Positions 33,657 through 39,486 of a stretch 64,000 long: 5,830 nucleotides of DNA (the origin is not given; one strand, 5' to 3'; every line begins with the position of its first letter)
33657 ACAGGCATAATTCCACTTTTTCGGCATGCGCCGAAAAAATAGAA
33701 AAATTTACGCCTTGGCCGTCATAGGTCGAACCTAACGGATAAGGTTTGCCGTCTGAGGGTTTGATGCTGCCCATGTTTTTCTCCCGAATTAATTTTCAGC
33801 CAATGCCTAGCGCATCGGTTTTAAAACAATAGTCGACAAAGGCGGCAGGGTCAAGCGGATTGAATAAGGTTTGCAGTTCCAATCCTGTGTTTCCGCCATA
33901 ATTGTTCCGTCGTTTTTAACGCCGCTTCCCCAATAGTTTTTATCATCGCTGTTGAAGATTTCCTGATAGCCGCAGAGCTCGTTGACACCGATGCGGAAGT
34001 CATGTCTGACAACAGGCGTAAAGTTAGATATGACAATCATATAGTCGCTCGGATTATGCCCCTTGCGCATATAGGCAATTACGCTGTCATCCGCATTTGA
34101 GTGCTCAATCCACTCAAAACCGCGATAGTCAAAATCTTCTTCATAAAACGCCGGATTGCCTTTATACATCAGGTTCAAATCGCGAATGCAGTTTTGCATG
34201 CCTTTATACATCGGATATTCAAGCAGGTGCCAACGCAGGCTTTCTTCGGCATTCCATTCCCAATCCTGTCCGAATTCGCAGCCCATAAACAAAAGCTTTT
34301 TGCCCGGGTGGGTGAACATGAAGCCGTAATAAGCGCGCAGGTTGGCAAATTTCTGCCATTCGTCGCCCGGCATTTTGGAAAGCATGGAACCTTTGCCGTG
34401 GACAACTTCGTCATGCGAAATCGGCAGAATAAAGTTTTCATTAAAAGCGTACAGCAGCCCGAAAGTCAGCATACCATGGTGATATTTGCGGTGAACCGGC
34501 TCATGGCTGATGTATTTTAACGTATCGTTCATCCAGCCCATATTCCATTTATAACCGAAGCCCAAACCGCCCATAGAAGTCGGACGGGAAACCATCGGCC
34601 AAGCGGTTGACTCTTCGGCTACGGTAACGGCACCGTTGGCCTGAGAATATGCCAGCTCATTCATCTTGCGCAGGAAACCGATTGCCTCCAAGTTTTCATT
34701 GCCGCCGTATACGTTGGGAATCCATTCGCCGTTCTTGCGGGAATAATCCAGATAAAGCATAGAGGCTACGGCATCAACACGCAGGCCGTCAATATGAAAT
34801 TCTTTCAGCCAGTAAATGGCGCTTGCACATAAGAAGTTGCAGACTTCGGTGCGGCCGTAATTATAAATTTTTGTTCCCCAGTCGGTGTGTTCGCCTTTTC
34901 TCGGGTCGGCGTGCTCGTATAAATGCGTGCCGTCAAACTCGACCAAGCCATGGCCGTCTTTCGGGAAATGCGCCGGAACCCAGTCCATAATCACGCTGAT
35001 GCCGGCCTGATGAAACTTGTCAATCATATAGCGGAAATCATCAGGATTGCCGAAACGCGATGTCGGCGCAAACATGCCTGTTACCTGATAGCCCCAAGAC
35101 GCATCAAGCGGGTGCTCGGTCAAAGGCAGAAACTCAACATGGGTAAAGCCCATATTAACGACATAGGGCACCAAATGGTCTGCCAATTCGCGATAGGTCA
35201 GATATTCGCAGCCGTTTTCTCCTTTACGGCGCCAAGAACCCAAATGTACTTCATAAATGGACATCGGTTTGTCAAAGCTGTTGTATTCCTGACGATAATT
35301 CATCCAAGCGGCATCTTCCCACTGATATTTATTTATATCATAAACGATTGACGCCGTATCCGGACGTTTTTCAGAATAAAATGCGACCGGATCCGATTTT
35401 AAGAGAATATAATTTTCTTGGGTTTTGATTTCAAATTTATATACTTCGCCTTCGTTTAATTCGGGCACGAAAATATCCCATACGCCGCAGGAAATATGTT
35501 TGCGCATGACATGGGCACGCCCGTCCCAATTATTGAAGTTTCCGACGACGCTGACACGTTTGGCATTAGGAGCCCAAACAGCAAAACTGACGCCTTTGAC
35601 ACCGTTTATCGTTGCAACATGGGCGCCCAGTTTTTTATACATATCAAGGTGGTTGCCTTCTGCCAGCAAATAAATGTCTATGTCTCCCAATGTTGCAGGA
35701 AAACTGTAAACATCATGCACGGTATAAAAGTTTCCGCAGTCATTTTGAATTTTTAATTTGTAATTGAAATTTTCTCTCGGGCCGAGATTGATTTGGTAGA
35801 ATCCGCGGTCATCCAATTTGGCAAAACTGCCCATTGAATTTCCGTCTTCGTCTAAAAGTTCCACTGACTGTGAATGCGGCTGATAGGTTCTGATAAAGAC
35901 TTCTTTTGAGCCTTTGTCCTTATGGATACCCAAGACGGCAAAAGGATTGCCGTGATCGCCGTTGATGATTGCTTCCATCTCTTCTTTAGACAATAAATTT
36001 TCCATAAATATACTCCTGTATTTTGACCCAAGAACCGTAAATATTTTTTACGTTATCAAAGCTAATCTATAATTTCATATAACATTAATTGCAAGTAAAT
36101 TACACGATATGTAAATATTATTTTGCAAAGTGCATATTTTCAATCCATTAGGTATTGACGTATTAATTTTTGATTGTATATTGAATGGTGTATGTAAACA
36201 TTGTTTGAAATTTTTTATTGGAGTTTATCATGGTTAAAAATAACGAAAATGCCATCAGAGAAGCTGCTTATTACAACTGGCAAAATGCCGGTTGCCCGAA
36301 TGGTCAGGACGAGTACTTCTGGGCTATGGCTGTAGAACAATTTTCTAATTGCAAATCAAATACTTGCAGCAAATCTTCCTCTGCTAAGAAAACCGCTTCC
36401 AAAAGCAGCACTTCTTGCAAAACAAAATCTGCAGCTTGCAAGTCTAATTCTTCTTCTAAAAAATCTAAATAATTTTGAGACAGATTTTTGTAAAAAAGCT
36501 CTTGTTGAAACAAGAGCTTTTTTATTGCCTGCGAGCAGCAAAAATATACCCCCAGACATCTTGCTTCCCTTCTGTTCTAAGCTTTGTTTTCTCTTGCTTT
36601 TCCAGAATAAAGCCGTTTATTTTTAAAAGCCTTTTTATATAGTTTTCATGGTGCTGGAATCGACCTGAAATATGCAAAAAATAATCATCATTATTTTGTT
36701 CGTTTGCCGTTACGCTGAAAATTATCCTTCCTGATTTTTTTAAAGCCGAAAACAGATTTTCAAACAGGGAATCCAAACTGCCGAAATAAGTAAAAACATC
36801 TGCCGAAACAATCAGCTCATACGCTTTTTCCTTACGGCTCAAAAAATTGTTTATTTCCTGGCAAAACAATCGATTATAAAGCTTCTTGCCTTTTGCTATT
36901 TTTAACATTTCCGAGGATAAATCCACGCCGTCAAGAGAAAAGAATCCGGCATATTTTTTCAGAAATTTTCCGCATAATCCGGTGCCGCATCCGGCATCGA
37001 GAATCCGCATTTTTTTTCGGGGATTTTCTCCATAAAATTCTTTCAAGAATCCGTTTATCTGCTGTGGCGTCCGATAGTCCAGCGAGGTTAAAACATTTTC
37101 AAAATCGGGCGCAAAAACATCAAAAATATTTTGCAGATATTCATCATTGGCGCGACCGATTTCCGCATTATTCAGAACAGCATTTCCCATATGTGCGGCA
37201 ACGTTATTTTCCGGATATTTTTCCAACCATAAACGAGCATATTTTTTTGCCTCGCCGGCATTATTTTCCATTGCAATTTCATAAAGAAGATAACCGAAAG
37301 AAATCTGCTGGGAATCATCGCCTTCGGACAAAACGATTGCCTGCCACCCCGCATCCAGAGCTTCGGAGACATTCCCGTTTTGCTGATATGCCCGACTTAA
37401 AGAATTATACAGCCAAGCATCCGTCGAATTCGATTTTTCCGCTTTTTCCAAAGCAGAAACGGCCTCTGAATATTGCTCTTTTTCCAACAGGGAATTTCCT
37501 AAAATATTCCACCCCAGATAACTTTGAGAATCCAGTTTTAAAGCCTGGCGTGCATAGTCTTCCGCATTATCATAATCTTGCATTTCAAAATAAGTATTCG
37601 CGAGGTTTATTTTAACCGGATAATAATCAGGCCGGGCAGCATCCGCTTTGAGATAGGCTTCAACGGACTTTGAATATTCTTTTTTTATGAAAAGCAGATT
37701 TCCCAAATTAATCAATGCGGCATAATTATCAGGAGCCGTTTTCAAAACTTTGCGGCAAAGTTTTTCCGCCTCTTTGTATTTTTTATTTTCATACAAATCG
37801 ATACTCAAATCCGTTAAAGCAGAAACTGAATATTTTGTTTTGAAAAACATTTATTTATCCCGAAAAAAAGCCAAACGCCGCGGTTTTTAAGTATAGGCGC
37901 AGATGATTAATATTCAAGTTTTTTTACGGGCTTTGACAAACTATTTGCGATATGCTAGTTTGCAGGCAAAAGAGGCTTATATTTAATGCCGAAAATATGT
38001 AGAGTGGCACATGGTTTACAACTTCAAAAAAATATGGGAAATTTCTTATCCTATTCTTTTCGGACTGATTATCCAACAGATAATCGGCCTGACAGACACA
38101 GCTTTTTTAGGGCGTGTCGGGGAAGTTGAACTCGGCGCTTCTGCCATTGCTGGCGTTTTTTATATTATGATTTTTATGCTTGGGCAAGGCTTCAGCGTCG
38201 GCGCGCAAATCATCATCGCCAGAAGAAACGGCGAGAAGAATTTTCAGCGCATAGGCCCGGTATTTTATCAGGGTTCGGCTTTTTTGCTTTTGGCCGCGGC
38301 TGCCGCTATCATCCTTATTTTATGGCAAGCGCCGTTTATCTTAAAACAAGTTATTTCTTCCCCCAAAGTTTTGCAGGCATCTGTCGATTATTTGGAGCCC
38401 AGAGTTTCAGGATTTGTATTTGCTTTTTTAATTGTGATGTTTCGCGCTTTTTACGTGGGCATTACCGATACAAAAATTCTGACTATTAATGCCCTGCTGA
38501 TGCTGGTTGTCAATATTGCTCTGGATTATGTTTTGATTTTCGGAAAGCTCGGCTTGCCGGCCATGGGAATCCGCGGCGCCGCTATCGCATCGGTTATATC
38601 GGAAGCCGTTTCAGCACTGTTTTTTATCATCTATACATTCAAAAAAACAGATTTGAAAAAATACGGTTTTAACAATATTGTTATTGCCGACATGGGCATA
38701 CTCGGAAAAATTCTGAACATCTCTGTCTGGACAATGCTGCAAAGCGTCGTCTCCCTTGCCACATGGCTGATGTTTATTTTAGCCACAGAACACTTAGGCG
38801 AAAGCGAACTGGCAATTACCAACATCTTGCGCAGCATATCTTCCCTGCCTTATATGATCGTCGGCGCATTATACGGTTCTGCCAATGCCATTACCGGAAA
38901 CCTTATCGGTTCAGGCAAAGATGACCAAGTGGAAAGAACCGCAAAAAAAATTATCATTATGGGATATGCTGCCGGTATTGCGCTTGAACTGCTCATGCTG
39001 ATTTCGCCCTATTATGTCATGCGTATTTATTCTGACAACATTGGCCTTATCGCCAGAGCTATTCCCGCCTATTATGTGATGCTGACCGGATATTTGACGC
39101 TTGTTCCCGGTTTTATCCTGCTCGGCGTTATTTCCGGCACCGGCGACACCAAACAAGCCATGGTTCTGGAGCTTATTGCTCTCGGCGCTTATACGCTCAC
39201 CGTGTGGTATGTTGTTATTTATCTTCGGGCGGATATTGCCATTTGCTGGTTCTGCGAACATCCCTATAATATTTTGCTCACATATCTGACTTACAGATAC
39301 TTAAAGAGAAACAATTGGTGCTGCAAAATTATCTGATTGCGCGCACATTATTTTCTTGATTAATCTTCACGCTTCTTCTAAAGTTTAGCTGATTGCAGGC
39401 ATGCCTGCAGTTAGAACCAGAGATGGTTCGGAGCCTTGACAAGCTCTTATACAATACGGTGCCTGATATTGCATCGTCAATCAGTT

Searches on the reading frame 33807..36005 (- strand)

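Call 52: search_protein_families(library=pfam, proteins=[window:33807-36005:-], max_evalue=0.00001)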
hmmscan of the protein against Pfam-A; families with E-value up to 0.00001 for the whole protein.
window:33807-36005:- (732 aa): 4 families
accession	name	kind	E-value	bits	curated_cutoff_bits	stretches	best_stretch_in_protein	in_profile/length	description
PF02922.24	CBM_48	-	1.2e-27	96.5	22.4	1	125-208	1-83/83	Carbohydrate-binding module 48 (Isoamylase N-terminal domain)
PF22019.2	GlgB_N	-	1.9e-25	89.2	27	1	7-100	2-94/94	alpha-1,4-glucan branching enzyme GlgB, N-terminal domain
PF02806.24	Alpha-amylase_C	-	9.2e-23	80.8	21.2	1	632-730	1-94/95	Alpha amylase, C-terminal all-beta domain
PF00128.31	Alpha-amylase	-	4e-15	56.5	22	1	279-348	25-93/446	Alpha amylase, catalytic domain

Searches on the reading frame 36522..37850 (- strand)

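Call 52: search_protein_families(library=pfam, proteins=[window:36522-37850:-], max_evalue=0.00001)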
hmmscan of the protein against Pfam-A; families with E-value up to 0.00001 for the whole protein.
window:36522-37850:- (442 aa): 20 families
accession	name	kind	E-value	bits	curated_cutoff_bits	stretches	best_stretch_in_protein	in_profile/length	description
PF07719.23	TPR_2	-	1.8e-21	74.8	27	0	81-108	5-32/34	Tetratricopeptide repeat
PF00515.34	TPR_1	-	2.2e-20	72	27.8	1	81-108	5-32/34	Tetratricopeptide repeat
PF13432.12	TPR_16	-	2.7e-17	63.3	32.7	2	82-143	2-63/65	Tetratricopeptide repeat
PF13374.12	TPR_10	-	3.1e-17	62.4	27.5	0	10-38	3-31/42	Tetratricopeptide repeat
PF14559.12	TPR_19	-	6.1e-16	58.9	25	1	19-75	1-57/68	Tetratricopeptide repeat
PF13489.12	Methyltransf_23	-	9.5e-16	58.4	27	1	269-401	13-139/164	Methyltransferase domain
PF13181.12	TPR_8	-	1.1e-15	56.8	25.7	0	80-109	4-33/34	Tetratricopeptide repeat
PF13428.12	TPR_14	-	1.5e-13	50.4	23.5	0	14-52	6-44/44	Tetratricopeptide repeat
PF13424.12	TPR_12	-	2.3e-12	47.4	30.1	0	82-138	8-72/77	Tetratricopeptide repeat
PF13649.12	Methyltransf_25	-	9.6e-12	45.9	27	1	283-374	1-97/97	Methyltransferase domain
PF13431.12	TPR_17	-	1.2e-11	44.4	24.4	0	31-62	1-32/34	Tetratricopeptide repeat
PF13847.12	Methyltransf_31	-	1.8e-11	44.3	27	1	278-387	2-118/145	Methyltransferase domain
PF08242.18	Methyltransf_12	-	5.5e-11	43.5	30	1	284-376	1-98/98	Methyltransferase domain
PF08241.18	Methyltransf_11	-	9.7e-10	39.4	21.2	1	284-378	1-95/95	Methyltransferase domain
PF23914.1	TPR_CcmH_CycH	-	2.1e-09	37.8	42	0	33-139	40-149/158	Cytochrome c-type biogenesis protein H TPR domain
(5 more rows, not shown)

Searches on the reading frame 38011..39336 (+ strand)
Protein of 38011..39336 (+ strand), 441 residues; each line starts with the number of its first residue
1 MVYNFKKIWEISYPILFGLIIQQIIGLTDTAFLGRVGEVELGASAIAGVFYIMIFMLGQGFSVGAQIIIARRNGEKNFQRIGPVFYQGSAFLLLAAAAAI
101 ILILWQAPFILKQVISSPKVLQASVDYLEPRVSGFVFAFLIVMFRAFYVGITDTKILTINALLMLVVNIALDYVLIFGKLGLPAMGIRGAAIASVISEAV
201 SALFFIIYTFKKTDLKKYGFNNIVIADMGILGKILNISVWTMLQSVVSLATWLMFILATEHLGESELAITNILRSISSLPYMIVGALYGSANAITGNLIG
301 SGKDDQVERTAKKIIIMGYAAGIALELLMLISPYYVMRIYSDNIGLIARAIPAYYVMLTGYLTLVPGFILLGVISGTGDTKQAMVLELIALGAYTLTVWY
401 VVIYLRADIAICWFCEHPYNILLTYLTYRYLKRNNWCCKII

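Call 52: search_protein_families(library=pfam, proteins=[window:38011-39336:+], max_evalue=0.00001)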
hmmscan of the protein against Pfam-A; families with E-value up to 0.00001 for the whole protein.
window:38011-39336:+ (441 aa): 1 family
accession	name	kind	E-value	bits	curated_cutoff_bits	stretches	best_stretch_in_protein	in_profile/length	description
PF01554.23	MatE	-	4.4e-42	143.9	24.9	2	14-174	1-161/161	MatE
